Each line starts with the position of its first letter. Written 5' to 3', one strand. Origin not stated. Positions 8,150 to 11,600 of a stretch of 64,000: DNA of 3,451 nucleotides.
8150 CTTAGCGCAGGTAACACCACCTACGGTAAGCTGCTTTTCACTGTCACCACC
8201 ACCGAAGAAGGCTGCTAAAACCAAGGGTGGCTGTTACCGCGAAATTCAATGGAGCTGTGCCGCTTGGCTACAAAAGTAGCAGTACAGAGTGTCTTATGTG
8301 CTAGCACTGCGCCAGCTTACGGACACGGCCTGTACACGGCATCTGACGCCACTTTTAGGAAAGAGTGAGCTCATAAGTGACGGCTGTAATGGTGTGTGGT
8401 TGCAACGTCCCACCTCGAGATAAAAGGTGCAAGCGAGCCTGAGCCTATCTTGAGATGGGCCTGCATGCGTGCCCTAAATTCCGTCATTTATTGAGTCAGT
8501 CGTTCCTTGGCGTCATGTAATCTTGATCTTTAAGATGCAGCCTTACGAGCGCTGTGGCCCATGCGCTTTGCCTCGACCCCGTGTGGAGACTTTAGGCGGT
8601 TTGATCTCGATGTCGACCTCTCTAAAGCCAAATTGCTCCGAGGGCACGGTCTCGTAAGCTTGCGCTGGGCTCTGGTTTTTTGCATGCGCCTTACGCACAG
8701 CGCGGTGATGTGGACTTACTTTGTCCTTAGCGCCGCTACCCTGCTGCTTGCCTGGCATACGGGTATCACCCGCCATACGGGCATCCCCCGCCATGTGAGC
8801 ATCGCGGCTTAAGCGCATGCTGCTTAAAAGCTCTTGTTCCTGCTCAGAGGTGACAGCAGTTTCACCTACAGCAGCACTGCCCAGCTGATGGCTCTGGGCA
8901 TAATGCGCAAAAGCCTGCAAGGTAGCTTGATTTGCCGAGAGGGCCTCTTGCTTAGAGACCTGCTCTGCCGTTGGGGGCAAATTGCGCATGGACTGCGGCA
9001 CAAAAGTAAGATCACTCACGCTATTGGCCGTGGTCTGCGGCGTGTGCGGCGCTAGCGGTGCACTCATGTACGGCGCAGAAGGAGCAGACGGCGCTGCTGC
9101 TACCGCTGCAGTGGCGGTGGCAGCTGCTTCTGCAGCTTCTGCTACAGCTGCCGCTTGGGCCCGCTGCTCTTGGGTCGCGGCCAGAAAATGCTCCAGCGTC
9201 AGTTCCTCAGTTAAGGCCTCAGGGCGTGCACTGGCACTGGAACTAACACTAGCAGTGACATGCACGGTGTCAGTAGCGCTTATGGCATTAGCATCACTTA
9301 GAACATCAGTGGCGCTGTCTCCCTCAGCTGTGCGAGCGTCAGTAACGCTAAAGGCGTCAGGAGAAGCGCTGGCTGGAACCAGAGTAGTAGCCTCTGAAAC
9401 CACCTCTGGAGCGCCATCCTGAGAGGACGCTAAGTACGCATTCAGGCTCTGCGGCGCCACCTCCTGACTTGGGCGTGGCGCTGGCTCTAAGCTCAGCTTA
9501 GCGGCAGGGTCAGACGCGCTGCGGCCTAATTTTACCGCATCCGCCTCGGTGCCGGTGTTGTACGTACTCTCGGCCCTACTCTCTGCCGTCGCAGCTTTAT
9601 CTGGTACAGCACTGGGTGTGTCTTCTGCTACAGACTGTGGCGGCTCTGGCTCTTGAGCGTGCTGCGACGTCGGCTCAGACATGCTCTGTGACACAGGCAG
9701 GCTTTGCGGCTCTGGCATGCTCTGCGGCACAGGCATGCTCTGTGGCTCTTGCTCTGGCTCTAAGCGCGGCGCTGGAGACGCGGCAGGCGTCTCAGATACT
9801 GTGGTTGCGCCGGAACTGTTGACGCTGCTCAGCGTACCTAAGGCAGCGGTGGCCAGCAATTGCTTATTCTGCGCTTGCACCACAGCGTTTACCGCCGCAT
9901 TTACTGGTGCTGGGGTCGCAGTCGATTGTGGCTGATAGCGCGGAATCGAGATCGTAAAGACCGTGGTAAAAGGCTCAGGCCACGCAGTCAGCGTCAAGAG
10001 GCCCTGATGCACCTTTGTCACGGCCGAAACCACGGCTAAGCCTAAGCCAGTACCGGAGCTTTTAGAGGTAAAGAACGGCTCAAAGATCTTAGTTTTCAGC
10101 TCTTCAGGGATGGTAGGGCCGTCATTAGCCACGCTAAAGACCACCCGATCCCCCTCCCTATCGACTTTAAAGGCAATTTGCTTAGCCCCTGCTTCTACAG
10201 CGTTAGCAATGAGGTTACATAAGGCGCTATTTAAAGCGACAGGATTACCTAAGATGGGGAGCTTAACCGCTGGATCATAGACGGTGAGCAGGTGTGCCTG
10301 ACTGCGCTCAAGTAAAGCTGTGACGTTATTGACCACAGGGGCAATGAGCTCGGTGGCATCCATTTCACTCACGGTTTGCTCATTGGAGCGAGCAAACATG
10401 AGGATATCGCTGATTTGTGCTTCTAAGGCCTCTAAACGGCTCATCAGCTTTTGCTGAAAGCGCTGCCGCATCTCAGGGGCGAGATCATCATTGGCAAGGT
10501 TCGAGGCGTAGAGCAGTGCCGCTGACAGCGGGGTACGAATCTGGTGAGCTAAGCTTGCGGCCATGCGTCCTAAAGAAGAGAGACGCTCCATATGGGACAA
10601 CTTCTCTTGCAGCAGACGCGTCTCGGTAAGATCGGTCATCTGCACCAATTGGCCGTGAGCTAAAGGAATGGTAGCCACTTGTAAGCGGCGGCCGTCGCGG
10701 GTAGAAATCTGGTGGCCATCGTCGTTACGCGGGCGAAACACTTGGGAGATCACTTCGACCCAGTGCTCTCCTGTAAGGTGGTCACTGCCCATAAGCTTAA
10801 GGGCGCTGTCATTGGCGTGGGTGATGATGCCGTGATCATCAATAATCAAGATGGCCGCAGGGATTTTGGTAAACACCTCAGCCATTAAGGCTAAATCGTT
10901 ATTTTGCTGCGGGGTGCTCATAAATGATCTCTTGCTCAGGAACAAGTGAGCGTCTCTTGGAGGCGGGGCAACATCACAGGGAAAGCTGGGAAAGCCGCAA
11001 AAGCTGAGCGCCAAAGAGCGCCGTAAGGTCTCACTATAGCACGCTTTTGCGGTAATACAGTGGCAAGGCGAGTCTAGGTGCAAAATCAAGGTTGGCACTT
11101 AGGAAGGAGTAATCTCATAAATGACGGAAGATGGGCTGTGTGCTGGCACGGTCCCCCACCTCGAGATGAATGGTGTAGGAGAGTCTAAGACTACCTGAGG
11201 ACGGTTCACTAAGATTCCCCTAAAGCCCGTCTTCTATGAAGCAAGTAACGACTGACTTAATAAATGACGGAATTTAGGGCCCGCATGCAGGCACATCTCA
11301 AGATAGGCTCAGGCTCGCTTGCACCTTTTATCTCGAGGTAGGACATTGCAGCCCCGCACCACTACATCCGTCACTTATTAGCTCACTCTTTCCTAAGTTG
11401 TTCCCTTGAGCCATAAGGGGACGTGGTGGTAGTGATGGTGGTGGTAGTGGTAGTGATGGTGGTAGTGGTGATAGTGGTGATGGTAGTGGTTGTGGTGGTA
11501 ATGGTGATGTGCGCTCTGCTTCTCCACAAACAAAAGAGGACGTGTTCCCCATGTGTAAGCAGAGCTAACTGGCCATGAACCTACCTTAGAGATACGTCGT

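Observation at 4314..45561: Unclassified ~150-bp MITE-like palindromic element family colonising spacers, including spacers inside conserved operons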

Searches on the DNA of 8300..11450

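Call 70: search_rna_families(source=window, start=8300, end=11450, threshold=evalue, max_evalue=1)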
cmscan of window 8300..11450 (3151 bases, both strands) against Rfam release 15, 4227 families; matches with E-value up to 1: 4.
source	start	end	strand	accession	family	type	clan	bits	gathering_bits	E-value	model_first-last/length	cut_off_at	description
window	9083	9165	+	RF03859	mir-6132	Gene; miRNA;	-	21.6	112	0.2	1-94/94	no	mir-6132 microRNA precursor family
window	9093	9151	+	RF01390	isrG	Gene; sRNA;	-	18.4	100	0.044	138-196/279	no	isrG Hfq binding RNA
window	10422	10495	-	RF01133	sR3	Gene; snRNA; snoRNA; CD-box;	-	18.1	41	0.14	1-55/55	no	Small nucleolar RNA sR3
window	10983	11069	+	RF02275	Hammerhead_HH9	Gene; ribozyme;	CL00010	17.8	52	0.73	1-77/77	no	Hammerhead ribozyme HH9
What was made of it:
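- On Any curated RNA family (Rfam 15): At E up to 1 over 8300-11450, which holds three copies, no hit falls on a copy (call 70).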

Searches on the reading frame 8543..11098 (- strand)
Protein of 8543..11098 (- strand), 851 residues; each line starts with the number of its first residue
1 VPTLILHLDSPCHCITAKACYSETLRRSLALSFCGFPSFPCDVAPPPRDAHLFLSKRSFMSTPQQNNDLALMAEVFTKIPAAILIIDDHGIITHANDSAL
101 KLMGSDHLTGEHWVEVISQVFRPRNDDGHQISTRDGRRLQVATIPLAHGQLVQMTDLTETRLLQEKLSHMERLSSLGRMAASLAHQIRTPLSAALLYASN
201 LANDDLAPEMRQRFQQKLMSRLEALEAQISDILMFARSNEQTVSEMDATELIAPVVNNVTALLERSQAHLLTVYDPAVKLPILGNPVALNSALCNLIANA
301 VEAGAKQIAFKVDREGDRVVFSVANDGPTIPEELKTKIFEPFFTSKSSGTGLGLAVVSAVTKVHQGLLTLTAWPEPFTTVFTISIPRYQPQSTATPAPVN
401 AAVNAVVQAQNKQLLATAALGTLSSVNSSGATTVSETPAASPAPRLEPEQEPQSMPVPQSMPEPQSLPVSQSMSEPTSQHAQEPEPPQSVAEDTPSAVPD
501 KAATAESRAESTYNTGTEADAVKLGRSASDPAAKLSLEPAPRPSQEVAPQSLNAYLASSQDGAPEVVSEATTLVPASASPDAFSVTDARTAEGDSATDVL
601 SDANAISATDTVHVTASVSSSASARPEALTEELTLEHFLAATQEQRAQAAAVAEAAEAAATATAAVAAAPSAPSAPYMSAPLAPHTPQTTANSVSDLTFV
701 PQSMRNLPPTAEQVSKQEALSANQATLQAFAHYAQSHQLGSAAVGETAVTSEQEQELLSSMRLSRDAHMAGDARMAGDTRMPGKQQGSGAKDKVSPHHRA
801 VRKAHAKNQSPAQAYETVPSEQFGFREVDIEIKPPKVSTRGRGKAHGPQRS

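Call 6: search_protein_families(library=pfam, proteins=[window:8543-11098:-])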
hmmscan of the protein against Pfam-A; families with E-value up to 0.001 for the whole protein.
window:8543-11098:- (851 aa): 6 families
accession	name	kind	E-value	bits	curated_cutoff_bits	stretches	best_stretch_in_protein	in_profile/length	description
PF02518.31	HATPase_c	-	2.2e-18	67.2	26.4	1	285-387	2-109/111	Histidine kinase-, DNA gyrase B-, and HSP90-like ATPase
PF00512.31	HisKA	-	1e-11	45.1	26.9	1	176-240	2-65/66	His Kinase A (phospho-acceptor) domain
PF13188.13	PAS_8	-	1.8e-05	24.9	21.8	1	74-123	5-53/65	PAS domain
PF24820.1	Diguanyl_cycl_sensor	-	0.00034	21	28.1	1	78-126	4-54/109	Diguanylate cyclase-like sensor domain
PF14501.12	HATPase_c_5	-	0.00057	20.2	22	0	286-380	3-98/102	GHKL domain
PF08448.16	PAS_4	-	0.0007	20.2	23.1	0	76-134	1-55/110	PAS fold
